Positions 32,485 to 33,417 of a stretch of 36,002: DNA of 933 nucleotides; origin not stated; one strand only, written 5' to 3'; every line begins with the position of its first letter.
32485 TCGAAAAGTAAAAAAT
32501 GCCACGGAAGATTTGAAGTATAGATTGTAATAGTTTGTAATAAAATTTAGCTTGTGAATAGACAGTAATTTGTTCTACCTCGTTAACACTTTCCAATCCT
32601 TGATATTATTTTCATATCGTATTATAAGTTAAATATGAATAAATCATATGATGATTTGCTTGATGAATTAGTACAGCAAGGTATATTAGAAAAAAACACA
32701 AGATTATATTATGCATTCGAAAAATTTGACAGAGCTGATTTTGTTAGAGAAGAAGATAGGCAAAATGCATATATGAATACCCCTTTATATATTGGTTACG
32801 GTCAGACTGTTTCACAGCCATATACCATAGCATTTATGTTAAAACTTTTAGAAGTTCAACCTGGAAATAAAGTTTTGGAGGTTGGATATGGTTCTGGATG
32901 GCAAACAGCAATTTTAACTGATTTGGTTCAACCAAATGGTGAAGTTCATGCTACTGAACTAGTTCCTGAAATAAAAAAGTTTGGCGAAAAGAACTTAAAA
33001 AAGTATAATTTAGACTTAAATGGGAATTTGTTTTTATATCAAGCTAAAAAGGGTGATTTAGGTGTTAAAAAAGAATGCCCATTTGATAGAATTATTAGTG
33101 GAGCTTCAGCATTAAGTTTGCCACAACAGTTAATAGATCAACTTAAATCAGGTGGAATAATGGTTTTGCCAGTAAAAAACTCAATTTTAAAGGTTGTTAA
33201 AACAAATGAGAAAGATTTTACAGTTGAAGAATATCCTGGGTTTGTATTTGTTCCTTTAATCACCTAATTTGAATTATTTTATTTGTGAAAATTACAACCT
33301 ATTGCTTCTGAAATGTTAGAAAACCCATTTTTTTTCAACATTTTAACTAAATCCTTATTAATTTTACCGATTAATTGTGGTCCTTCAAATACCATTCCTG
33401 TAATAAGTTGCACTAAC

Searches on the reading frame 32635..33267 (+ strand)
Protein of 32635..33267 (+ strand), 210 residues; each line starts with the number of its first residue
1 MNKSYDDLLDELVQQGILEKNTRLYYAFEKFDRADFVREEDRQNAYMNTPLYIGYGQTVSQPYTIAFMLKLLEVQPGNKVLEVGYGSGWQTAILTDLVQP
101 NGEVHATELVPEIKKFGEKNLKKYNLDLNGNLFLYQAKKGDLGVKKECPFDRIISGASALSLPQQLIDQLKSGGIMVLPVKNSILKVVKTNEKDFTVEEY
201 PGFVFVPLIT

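Call 93: search_protein_families(library=ncbifam, proteins=[window:32635-33267:+], max_evalue=0.001)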
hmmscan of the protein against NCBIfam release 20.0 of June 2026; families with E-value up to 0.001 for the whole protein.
window:32635-33267:+ (210 aa): 14 families
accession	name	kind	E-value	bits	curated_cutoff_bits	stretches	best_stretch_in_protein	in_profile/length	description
TIGR00080.1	pimt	equivalog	8.1e-50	169.6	159.05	1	2-209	4-209/216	protein-L-isoaspartate O-methyltransferase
NF001453.0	PRK00312.1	equivalog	2.6e-49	167.7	188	1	3-209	9-210/217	protein-L-isoaspartate(D-aspartate) O-methyltransferase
NF010549.0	PRK13942.1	equivalog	3.1e-46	157.6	282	1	6-209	8-208/215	protein-L-isoaspartate O-methyltransferase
TIGR04364.1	methyltran_FxLD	equivalog_domain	2.6e-23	82.7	320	1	6-181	6-182/394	methyltransferase, FxLD system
TIGR04188.1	methyltr_grsp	subfamily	3.3e-20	72.7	380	1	60-183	91-208/363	ATP-grasp peptide maturase system methyltransferase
NF010550.0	PRK13943.1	equivalog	1.9e-18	66.7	359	1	57-184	61-184/322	protein-L-isoaspartate O-methyltransferase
NF041536.1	ArsM_DUF2284_UU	exception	7.7e-07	27.8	575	1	70-163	70-159/459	arsenite methyltransferase/DUF2284 domain selenoprotein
TIGR02469.1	CbiT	equivalog_domain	1.6e-06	28.3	78.3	1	66-180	9-122/124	precorrin-6Y C5,15-methyltransferase (decarboxylating) subunit CbiT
NF041537.1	ArsM_AhpD_UU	exception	2.1e-06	26.8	510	1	71-155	71-151/345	arsenite methyltransferase/AhpD domain selenoprotein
NF011530.0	PRK14968.1-4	equivalog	2.8e-05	23.5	243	1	46-117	6-78/202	putative methyltransferase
NF001240.0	PRK00216.1-1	equivalog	0.00036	19.7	378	1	67-143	54-128/251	bifunctional demethylmenaquinone methyltransferase/2-methoxy-6-polyprenyl-1,4-benzoquinol methylase UbiE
NF003275.0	PRK04266.1-1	equivalog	0.00037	19.7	339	0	68-113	69-114/233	fibrillarin-like rRNA/tRNA 2'-O-methyltransferase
NF047649.1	MTase_UXPK_star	exception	0.00039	19.5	460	1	70-126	71-127/283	methyltransferase/UXPK-star double selenoprotein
NF040538.1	methyl_ArsM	equivalog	0.00083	18.6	500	0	74-157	59-142/356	arsinothricin biosynthesis methyltransferase ArsM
